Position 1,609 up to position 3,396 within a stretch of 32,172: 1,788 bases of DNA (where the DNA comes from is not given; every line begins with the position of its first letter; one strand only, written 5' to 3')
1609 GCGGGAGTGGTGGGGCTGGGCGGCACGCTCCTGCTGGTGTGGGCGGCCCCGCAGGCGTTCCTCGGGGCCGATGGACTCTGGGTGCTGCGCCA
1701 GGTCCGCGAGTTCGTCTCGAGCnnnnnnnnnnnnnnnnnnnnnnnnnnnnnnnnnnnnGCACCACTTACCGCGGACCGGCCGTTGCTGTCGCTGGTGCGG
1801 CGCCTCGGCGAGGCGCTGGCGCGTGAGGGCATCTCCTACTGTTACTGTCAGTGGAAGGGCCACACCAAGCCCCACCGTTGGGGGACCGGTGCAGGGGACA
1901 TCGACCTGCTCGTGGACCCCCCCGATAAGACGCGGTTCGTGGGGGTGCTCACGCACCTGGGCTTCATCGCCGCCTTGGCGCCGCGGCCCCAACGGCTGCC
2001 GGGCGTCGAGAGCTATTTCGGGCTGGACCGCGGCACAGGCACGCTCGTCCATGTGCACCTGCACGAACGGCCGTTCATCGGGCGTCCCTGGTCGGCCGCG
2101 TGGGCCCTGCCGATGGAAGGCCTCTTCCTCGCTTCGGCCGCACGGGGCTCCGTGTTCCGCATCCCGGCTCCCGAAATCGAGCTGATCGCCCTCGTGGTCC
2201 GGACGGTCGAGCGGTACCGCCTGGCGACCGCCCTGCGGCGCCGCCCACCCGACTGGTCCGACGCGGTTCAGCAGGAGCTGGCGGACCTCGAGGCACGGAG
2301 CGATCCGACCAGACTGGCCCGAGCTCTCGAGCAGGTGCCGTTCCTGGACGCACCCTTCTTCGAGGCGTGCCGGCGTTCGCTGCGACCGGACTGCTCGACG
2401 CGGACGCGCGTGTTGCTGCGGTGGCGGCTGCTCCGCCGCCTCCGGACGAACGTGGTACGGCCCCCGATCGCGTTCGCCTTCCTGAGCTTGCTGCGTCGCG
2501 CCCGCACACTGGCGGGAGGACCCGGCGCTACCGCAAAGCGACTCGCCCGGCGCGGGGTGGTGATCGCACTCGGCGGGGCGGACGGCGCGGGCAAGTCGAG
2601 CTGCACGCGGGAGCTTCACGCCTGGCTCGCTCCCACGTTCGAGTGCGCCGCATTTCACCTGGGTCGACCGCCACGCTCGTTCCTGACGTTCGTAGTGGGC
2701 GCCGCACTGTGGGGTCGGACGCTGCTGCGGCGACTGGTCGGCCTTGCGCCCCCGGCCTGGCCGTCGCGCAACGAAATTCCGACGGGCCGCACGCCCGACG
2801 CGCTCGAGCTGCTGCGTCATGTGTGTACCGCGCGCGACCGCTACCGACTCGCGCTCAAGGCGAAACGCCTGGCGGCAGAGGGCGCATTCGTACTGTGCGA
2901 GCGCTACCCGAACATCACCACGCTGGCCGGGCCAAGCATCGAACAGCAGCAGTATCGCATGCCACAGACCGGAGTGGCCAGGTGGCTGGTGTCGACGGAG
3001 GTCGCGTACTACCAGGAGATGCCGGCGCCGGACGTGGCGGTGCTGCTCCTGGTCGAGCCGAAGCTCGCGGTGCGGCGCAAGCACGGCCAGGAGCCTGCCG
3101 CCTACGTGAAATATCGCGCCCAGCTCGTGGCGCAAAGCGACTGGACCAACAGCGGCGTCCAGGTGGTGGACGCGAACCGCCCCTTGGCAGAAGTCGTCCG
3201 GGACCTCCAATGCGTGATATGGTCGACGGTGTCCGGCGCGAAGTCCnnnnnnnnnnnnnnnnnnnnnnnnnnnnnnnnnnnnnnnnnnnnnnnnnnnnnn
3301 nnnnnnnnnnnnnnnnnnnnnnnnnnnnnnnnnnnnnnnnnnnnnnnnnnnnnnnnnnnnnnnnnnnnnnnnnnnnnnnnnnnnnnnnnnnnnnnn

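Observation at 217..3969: Wzx flippase fused in frame to a nucleotidyltransferase-like domain and two P-loop kinase-like domains (1250 aa)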

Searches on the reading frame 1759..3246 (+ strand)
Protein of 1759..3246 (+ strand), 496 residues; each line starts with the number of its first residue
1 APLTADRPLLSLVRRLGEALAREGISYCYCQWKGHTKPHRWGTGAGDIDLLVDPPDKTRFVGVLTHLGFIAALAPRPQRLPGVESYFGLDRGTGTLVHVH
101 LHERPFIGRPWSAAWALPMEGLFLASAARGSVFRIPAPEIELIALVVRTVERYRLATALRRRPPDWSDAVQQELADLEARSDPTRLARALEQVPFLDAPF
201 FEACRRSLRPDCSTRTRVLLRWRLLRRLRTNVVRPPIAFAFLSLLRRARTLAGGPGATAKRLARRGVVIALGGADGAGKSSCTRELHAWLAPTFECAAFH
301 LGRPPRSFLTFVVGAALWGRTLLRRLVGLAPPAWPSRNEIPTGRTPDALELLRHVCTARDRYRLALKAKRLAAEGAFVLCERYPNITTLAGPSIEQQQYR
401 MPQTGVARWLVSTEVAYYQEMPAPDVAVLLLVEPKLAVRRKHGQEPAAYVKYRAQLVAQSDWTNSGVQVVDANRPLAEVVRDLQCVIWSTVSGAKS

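Call 24: search_solved_structures(query=A1, max_evalue=10, show_alignments=3)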
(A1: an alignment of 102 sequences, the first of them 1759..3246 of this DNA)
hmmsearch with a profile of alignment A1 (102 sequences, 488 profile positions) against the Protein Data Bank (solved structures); distinct sequences matched with E-value up to 10: 186 (the best 60 are shown).
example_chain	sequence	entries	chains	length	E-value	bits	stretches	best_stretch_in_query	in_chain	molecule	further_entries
6fn1_A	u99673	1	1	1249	1.3e-05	27.1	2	273-298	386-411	Human-mouse chimeric ABCB1 (ABCBHM)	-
6fn4_A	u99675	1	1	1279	1.4e-05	27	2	273-298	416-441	Apo form of Human-mouse chimeric ABCB1 (ABCB1HM) in complex with Antigen binding fragment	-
9oe1_A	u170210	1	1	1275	8.7e-05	24.4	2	274-300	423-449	ATP-binding cassette, sub-family B (MDR/TAP), member 4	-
9ody_A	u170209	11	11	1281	8.7e-05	24.4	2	274-300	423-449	ATP-binding cassette, sub-family B (MDR/TAP), member 4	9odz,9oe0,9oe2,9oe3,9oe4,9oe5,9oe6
9nfi_A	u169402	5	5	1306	0.00017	23.5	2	273-300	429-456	Permeability Glycoprotein (P-gp)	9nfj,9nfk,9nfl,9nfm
6s7p_A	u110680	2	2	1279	0.00024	22.9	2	273-298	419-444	Phosphatidylcholine translocator ABCB4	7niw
7niu_A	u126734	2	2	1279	0.00024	22.9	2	273-298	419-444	Isoform 2 of Phosphatidylcholine translocator ABCB4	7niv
2plr_A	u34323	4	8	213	0.00031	22.6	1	275-303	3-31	Probable thymidylate kinase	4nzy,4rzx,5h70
5ko2_A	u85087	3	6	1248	0.00034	22.5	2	273-298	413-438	Multidrug resistance protein 1A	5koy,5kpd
6q81_A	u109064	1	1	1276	0.00036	22.4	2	273-298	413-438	P-glycoprotein (ABCB1)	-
6ujp_A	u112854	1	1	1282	0.00036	22.4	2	273-298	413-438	ATP-dependent translocase ABCB1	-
6ujw_A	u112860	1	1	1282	0.00036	22.4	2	273-298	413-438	ATP-dependent translocase ABCB1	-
6ujt_A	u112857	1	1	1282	0.00036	22.4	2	273-298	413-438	ATP-dependent translocase ABCB1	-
6ujs_A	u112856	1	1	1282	0.00036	22.4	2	273-298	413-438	ATP-dependent translocase ABCB1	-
6ujr_A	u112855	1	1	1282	0.00036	22.4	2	273-298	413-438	ATP-dependent translocase ABCB1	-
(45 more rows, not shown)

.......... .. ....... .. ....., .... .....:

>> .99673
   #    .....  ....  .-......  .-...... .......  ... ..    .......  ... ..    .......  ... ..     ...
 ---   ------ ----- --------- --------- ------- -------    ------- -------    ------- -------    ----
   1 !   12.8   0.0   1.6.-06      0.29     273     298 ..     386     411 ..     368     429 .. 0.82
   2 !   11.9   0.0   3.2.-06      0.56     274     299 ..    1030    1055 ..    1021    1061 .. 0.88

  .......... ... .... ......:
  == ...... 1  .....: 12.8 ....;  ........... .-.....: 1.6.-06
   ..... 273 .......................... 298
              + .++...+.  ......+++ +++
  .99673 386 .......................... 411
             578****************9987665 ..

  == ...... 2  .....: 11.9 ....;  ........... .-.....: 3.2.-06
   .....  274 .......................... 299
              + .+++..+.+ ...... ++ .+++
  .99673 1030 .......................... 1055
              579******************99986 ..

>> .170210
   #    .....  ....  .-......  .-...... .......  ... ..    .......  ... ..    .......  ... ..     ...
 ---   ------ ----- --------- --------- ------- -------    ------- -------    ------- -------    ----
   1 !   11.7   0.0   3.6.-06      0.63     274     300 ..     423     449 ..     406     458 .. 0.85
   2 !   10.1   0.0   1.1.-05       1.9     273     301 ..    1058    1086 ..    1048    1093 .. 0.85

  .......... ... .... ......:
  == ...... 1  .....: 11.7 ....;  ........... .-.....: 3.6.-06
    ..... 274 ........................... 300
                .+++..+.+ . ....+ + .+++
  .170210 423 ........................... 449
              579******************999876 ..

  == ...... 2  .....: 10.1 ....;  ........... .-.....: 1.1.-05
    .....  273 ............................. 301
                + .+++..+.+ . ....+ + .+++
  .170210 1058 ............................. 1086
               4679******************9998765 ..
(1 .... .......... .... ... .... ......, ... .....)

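Call 33: predict_structure(alignment_id=A1)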
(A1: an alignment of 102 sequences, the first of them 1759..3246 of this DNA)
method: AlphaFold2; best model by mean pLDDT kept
length: 496 residues; sequences in the alignment: 102
mean_pLDDT: 90.1   pTM: 0.88
mean pLDDT of the five models: 90.1, 90.0, 90.0, 89.7, 89.4
residues with pLDDT >= 90: 354; 70-90: 102; 50-70: 35; < 50: 5
segments of 3 or more residues with pLDDT < 50: 1-4
pLDDT, mean of each block of 10 residues (from residue 1): 63 95 86 89 93 96 97 92 97 95 95 94 95 95 97 87 85 96 98 97 96 93 97 91 86 78 95 94 97 96 93 95 92 63 75 93 96 96 72 57 84 90 95 96 88 90 90 97 96 75
secondary structure, 60 per line:
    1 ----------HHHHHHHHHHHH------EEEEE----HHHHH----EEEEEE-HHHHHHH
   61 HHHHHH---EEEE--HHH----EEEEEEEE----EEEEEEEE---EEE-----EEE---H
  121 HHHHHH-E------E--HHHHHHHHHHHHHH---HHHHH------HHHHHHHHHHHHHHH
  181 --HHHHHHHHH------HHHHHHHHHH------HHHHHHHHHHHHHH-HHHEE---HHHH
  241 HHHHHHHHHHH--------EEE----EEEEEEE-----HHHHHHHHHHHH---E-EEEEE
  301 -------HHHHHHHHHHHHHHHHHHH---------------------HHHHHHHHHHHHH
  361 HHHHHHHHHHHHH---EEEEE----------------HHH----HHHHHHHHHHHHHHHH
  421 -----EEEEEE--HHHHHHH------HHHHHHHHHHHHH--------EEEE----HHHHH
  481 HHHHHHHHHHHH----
elements in order: H11-22 E29-33 H38-42 E47-52 H54-66 E70-73 E83-90 E95-102 E106-108 E114-116 H120-126 H138-151 H155-159 H166-180 H183-191 H198-207 H214-227 H237-251 E260-262 E267-273 H279-290 E296-300 H308-326 H348-373 E377-381 H405-420 E426-431 H434-440 H447-459 E468-471 H476-492

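Call 37: search_protein_representatives(alignment_id=A1)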
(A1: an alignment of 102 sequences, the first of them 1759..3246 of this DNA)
Query: 102 sequences, 488 profile positions. Proteins with E-value up to 0.001 (for the whole library): 3724; up to 1e-10: 2533; up to 1e-30: 1406. The best 150 are listed.
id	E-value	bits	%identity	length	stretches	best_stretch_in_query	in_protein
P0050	2.5e-213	725.5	-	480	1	9-488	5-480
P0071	2.1e-203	692.7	-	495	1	8-488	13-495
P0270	1.2e-197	673.7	-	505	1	15-488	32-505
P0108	3.0e-196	669.1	-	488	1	8-488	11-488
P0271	9.4e-186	634.5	-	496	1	15-488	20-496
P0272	1.1e-185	634.3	-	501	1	13-487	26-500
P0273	5.0e-180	615.6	-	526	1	12-488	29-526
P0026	3.9e-178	609.4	-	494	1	13-488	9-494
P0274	2.9e-176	603.2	-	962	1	13-488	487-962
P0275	2.6e-175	600.1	-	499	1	15-488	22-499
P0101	1.4e-174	597.7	-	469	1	13-488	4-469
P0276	3.7e-171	586.4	-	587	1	13-488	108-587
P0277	3.0e-170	583.4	-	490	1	7-488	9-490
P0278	2.0e-169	580.7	-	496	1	12-488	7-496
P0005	1.6e-168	577.7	-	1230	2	15-487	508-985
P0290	2.1e-158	544.3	-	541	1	15-488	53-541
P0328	4.0e-136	470.8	-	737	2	8-486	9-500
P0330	2.0e-135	468.5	-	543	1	14-488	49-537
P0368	7.6e-124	430.3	-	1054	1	13-488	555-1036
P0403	4.1e-109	381.7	-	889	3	22-486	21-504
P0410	4.0e-106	371.9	-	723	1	18-488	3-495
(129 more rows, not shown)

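Call 38: fold_search(model_id=the predicted structure, library=pdb)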
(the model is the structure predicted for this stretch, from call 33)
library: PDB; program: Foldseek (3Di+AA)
matches with E <= 10: 1269; with E <= 0.001: 240
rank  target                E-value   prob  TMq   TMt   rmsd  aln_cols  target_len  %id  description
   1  2plr_A                7.7e-08  1.00  0.32  0.69   5.1       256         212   16  Crystal structure of dTMP kinase (st1543) from Sulfolobus Tokodaii Strain7 (released 2008-04-22)
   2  2ccg_B                1.4e-07  1.00  0.30  0.67   6.7       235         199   19  Crystal structure of His-tagged S. aureus thymidylate kinase complexed with thymidine monophosphate (TMP) (released 2006-03-08)
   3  4f4i_A                2.2e-07  1.00  0.31  0.72   6.0       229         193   19  Crystal structure of Thymidylate Kinase from Staphylococcus aureus in apo-form (released 2012-05-23)
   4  2pbr_A                2.2e-07  1.00  0.29  0.62   6.2       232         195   16  Crystal structure of thymidylate kinase (aq_969) from Aquifex Aeolicus VF5 (released 2007-10-02)
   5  4eaq_A                2.3e-07  1.00  0.29  0.65   6.1       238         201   18  Crystal structure of Thymidylate Kinase from Staphylococcus aureus in complex with 3'-Azido-3'-Deoxythymidine-5'-Monop (released 2012-04-11)
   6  4dwj_H                2.4e-07  1.00  0.30  0.69   6.4       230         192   18  Crystal structure of Thymidylate Kinase from Staphylococcus aureus in complex with Thymidine Monophosphate (released 2012-03-07)
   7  1nn5                  2.6e-07  1.00  0.30  0.66   6.4       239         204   19  Crystal structure of human thymidylate kinase with d4TMP + AppNHp (released 2003-03-18)
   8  1e9f                  2.7e-07  1.00  0.30  0.66   6.2       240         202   19  Mutant human thymidylate kinase complexed with TMP and ADP (released 2001-10-11)
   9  2cck_B                3.4e-07  1.00  0.28  0.65   6.4       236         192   18  CRYSTAL STRUCTURE OF UNLIGANDED S. AUREUS THYMIDYLATE KINASE (released 2006-03-08)
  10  4qgh_B                4.0e-07  1.00  0.30  0.65   5.9       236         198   18  S.aureus TMK in complex with potent inhibitor compound 47 (released 2014-06-11)
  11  1e2d                  4.4e-07  1.00  0.29  0.63   6.2       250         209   17  Human thymidylate kinase complexed with thymidine monophosphate, adenosine diphosphate and a magnesium-ion (released 2001-05-17)
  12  5uiv                  4.7e-07  1.00  0.29  0.59   6.0       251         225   18  Structure of Thymidylate Kinase from Candida albicans Reveals Origin of Broad Substrate Specificity and a Novel Structur (released 2017-08-09)
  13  1e9c                  4.9e-07  1.00  0.30  0.64   6.3       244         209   18  Mutant human thymidylate kinase complexed with TMP and APPNP (released 2001-10-11)
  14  1e2f                  5.5e-07  1.00  0.30  0.65   6.1       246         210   20  Human thymidylate kinase complexed with thymidine monophosphate, adenosine diphosphate and a magnesium-ion (released 2001-05-17)
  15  4dwj_C                5.8e-07  1.00  0.28  0.62   6.9       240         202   18  Crystal structure of Thymidylate Kinase from Staphylococcus aureus in complex with Thymidine Monophosphate (released 2012-03-07)
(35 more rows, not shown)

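Call 41: search_protein_families(library=pfam, alignment_id=A1, max_evalue=0.01)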
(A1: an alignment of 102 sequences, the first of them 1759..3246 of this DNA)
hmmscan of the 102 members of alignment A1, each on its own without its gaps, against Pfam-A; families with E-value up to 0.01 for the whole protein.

A. member 1, window:1759-3246:+ (496 aa): 3 families
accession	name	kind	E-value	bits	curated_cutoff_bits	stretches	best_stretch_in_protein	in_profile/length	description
PF02223.23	Thymidylate_kin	-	0.00076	19.7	27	0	419-481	112-183/185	Thymidylate kinase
PF13191.12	AAA_16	-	0.0063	17.5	32.6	0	265-348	23-108/167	AAA ATPase domain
PF14907.12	NTP_transf_5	-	0.0066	16.5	31.2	0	45-154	94-196/249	Uncharacterised nucleotidyltransferase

B. families by the number of members that match (of 102 scanned): 14 families
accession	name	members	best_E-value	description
PF14907.12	NTP_transf_5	95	1.6e-08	Uncharacterised nucleotidyltransferase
PF02223.23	Thymidylate_kin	76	6.3e-08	Thymidylate kinase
PF13401.12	AAA_22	45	6.2e-05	AAA domain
PF00005.33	ABC_tran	15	0.00026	ABC transporter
PF04310.18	MukB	10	0.0013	MukB N-terminal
PF01583.26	APS_kinase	9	0.00079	Adenylylsulphate kinase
PF13521.12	AAA_28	6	0.0017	AAA domain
PF13191.12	AAA_16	3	0.0063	AAA ATPase domain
PF13555.12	AAA_29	3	0.0065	P-loop containing region of AAA domain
PF09277.16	Erythro-docking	2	0.0024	Erythronolide synthase, docking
PF13207.12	AAA_17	2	0.0087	AAA domain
PF05729.18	NACHT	1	0.0043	NACHT domain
PF08278.16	DnaG_DnaB_bind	1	0.0067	DNA primase DnaG DnaB-binding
PF18407.7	GNAT_like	1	0.0095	GCN5-related N-acetyltransferase like domain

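Call 44: find_related_loci(query=A1, collection=genome_contigs, flank=8000)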
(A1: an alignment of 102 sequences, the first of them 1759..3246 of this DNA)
Query A1 (496 aa) in genome_contigs; peptide patterns used: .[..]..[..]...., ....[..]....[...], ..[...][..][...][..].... (x = any residue, [..] = any of these).
599 stretches matched a pattern (row limit reached: there are more); 40 encode a relative of the query (tblastn E <= 1e-3); 40 distinct loci.
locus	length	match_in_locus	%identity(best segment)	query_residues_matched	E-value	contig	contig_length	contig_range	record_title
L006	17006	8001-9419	47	11-489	2e-112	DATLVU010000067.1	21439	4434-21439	MAG TPA_asm: Gemmatimonadales bacterium isolate SMAG_U13200 k141_165012, whole genome shotgun sequence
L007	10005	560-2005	45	6-496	4e-109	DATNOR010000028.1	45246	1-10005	MAG TPA_asm: Gemmatimonadales bacterium isolate SMAG_U11536 k141_1128827, whole genome shotgun sequence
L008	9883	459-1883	46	11-491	2e-107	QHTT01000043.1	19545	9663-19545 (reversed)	MAG: Gemmatimonadetes bacterium isolate AG45 14_1009_05_20cm_scaffold_1123_curated, whole genome shotgun sequence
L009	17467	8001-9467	45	11-491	4e-98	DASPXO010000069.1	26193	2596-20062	MAG TPA_asm: Gemmatimonadales bacterium isolate SMAG_U11569 k141_115291, whole genome shotgun sequence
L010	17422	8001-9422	41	11-496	4e-96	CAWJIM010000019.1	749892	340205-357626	MAG: uncultured Gemmatimonadales bacterium isolate MFD05176.bin.2.210 genome assembly, contig: contig_21209, whole genom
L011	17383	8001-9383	43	10-491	6e-89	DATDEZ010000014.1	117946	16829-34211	MAG TPA_asm: Gemmatimonadales bacterium isolate SMAG_U213 k141_1028649, whole genome shotgun sequence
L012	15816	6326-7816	35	9-491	5e-84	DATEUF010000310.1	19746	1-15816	MAG TPA_asm: Pyrinomonadaceae bacterium isolate SMAG_U8334 k141_1256154, whole genome shotgun sequence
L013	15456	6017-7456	37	3-491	1e-81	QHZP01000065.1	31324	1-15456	MAG: Acidobacteria bacterium isolate gp11 AA58 14_1009_16_40cm_scaffold_12539_curated, whole genome shotgun sequence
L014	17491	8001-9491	34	9-491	6e-79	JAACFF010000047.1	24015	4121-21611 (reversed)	MAG: Chloroflexota bacterium isolate bin.33 scaffold_847, whole genome shotgun sequence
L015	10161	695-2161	34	8-491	9e-78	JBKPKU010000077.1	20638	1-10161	MAG: Actinomycetota bacterium isolate GS_HAYS_MAG_00110 GS_HAYS_000000103355, whole genome shotgun sequence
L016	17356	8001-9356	40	29-491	3e-75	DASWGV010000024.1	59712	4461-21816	MAG TPA_asm: Gemmatimonadales bacterium isolate SMAG_U2825 k141_383000, whole genome shotgun sequence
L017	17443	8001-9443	36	5-491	4e-70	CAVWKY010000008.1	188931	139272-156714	MAG: uncultured Actinomycetes bacterium isolate MFD09267.bin.2.78 genome assembly, contig: contig_42492, whole genome sh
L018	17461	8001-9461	37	5-489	4e-82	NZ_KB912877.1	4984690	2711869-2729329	Methylobacter marinus A45 MetmaDRAFT_scaffold1.1, whole genome shotgun sequence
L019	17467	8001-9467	33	9-489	1e-66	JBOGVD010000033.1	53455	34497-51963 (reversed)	MAG: Actinomycetota bacterium isolate M3-S_metawrap_bin.228 k127_955778, whole genome shotgun sequence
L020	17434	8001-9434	35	7-491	1e-65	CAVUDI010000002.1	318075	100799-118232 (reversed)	MAG: uncultured Actinomycetes bacterium isolate MFD00962.bin.2.105 genome assembly, contig: contig_13490, whole genome s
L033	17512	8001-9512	24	8-491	1e-26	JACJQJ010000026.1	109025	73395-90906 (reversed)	Nostoc linckia FACHB-104 contig26, whole genome shotgun sequence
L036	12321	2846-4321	29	12-493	2e-24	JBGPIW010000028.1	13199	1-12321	MAG: Gemmatimonadota bacterium isolate OBJ_0618_7090110_324 k141_1946115_length_13199_cov_345.1921, whole genome shotgun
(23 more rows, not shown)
